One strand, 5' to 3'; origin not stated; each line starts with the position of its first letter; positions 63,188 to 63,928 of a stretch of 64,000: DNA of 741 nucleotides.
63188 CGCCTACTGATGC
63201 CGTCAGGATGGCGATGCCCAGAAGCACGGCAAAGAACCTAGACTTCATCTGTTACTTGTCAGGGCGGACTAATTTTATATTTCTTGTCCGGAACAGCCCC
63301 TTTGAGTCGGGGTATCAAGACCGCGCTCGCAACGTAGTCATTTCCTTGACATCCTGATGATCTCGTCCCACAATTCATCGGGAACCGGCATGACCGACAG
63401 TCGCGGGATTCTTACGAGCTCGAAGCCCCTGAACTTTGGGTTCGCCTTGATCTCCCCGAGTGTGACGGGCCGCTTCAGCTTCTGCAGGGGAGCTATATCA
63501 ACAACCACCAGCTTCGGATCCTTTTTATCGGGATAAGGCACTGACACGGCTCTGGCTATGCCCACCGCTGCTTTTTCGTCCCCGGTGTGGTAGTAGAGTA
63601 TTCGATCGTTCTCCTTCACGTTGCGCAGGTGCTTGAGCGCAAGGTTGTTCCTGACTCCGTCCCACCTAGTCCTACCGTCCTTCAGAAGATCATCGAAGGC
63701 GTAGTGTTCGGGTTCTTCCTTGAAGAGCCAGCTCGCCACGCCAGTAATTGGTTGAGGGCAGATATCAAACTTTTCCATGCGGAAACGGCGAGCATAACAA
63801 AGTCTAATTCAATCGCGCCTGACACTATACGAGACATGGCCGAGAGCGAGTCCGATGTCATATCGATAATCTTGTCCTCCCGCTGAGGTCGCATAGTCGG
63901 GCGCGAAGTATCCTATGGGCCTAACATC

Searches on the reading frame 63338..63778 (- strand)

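Call 29: search_protein_families(library=pfam, proteins=[window:63338-63778:-], max_evalue=0.001)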
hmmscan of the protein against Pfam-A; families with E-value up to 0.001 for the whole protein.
window:63338-63778:- (146 aa): 1 family
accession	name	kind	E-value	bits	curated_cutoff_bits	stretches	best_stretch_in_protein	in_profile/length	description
PF01878.24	EVE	-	1.3e-36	126.2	23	1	16-143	2-145/145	EVE domain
